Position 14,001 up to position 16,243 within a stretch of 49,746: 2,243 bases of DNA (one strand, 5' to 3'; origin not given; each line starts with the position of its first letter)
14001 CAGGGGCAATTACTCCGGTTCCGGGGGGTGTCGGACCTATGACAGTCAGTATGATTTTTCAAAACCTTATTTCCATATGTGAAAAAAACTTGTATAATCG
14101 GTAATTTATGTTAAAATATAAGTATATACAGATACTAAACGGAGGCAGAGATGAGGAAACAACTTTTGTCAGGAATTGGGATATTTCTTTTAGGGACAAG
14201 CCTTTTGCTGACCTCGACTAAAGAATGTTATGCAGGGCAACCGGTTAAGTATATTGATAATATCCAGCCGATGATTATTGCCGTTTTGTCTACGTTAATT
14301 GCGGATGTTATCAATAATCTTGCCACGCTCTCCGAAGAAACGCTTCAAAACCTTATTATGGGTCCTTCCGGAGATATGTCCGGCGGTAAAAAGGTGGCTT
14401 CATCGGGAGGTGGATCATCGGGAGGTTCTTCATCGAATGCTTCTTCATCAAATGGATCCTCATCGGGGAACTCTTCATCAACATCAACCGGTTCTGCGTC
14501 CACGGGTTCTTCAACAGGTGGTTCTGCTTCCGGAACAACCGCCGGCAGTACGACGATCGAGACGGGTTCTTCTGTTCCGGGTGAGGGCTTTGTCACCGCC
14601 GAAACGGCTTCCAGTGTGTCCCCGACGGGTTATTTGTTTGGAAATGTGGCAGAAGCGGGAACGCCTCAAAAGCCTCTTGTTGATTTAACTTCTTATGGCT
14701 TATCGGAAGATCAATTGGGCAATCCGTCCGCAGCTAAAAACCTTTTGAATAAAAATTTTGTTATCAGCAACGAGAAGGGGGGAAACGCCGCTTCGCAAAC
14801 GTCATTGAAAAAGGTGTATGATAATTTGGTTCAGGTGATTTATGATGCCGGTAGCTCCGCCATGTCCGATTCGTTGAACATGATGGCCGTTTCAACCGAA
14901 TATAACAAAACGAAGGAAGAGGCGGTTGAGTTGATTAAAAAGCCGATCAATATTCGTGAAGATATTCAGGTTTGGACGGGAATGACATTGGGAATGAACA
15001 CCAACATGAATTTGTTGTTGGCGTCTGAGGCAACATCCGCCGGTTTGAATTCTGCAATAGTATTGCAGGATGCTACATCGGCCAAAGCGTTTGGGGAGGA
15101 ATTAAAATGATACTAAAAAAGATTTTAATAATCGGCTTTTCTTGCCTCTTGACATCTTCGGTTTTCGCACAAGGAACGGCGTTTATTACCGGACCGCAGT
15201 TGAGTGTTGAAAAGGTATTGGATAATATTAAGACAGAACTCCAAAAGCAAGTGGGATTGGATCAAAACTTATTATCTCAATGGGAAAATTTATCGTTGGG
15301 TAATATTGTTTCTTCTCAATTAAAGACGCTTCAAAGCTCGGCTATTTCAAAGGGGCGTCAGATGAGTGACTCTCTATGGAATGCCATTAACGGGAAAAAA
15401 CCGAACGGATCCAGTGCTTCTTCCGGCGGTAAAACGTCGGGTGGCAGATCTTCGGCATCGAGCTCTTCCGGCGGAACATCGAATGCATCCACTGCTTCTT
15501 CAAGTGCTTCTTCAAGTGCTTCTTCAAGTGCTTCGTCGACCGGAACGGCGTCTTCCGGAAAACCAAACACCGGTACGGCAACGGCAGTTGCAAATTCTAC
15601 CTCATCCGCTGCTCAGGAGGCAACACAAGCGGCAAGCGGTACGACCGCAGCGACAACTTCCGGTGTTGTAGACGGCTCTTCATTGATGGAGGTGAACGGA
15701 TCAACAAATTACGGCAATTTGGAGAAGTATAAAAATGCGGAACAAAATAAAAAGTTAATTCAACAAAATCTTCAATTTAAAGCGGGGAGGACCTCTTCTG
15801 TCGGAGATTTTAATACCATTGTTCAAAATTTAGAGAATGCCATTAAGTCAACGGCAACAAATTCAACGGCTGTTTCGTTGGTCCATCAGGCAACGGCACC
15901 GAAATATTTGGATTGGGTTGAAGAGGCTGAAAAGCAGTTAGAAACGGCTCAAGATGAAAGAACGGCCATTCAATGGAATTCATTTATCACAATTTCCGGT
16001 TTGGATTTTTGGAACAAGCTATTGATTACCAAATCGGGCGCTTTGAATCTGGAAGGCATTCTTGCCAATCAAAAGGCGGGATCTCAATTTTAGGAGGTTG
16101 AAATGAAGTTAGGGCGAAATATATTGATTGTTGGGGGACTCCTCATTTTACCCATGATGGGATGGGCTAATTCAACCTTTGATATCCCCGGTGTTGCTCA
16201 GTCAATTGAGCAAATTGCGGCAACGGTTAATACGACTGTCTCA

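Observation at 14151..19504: Tandem array of five secreted proteins with conserved helical ends and hypervariable low-complexity cores: candidate VirB5-like surface components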

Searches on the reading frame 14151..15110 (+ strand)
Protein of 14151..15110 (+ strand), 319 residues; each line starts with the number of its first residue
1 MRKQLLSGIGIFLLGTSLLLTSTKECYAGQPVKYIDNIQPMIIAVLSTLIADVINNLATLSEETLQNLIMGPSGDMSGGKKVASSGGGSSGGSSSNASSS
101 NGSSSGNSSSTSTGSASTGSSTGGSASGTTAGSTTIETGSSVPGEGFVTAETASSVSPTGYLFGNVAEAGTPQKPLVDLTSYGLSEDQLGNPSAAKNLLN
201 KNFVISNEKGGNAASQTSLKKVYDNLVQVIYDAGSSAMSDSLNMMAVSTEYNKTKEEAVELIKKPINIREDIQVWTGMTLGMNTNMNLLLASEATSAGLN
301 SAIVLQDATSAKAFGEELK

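Call 5: search_protein_families(library=pfam, proteins=[window:14151-15110:+], max_evalue=1)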
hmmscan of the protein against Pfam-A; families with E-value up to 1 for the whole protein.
window:14151-15110:+ (319 aa): 0 families

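Call 35: search_protein_families(library=ncbifam, proteins=[window:14151-15110:+], max_evalue=1)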
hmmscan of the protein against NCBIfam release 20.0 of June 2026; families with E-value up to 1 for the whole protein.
window:14151-15110:+ (319 aa): 1 family
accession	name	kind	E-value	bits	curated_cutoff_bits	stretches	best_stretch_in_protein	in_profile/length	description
NF006361.0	PRK08581.1-3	equivalog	0.063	11.7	839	1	41-156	15-121/652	amidase domain-containing protein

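Call 77: search_protein_families(library=pfam, alignment_id=A5, max_evalue=1)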
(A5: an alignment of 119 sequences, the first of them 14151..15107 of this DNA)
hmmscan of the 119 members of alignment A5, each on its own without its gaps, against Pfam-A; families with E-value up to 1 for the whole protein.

A. member 1, window:14151-15107:+ (319 aa): 0 families

B. families by the number of members that match (of 119 scanned): 192 families (the first 25 are shown)
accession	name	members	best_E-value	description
PF01442.23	Apolipoprotein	5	0.00064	Apolipoprotein A1/A4/E domain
PF02050.21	FliJ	5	0.012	Flagellar FliJ protein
PF04977.20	DivIC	3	0.00054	Septum formation initiator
PF23525.1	Methyltransf_36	3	0.00058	AprA MT2-like domain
PF07464.16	ApoLp-III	3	0.00082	Apolipophorin-III precursor (apoLp-III)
PF13605.11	DUF4141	3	0.018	Domain of unknown function (DUF4141)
PF06103.16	DUF948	3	0.019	Bacterial protein of unknown function (DUF948)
PF12329.13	TMF_DNA_bd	3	0.028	TATA element modulatory factor 1 DNA binding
PF20042.4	DUF6444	3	0.074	Family of unknown function (DUF6444)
PF16752.10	TBCC_N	3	0.077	Tubulin-specific chaperone C N-terminal domain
PF07889.17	DUF1664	3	0.12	Protein of unknown function (DUF1664)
PF15814.10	FAM199X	3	0.31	Protein family FAM199X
PF06419.17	COG6_N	3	0.39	Conserved oligomeric complex COG6, N-terminal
PF08855.15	DUF1825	2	0.0041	Domain of unknown function (DUF1825)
PF22584.1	CFAP143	2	0.0062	Cilia- and flagella-associated protein 143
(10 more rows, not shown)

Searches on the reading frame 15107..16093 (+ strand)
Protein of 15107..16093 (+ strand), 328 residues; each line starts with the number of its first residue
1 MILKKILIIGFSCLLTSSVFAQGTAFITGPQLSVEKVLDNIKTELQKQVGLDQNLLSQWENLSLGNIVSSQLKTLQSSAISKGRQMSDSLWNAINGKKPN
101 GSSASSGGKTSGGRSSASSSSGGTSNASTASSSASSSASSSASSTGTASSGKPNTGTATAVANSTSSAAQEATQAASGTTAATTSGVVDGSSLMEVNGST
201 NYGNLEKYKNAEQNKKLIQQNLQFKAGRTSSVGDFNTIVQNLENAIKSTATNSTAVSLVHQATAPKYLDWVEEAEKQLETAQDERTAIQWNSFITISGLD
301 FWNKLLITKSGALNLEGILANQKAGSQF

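Call 5: search_protein_families(library=pfam, proteins=[window:15107-16093:+], max_evalue=1)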
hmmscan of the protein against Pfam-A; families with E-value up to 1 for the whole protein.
window:15107-16093:+ (328 aa): 2 families
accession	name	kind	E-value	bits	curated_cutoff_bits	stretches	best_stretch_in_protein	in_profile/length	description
PF01456.22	Mucin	-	0.00033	21.1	34.7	1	113-200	29-120/143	Mucin-like glycoprotein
PF04956.18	TrbC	-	0.074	13.7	27.9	1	5-50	14-53/98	TrbC/VIRB2 pilin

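Call 35: search_protein_families(library=ncbifam, proteins=[window:15107-16093:+], max_evalue=1)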
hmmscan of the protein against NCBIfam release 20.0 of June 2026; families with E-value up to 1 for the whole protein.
window:15107-16093:+ (328 aa): 3 families
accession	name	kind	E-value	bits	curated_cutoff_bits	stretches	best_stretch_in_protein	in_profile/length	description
TIGR00601.1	rad23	equivalog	0.16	11.1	207.3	1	39-191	24-155/381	UV excision repair protein Rad23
NF003390.0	PRK04537.1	equivalog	0.29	10.1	732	1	62-184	412-535/572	ATP-dependent RNA helicase RhlB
NF052523.2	TafF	equivalog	0.7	9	420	1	97-193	154-250/379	TafF family fimbrial protein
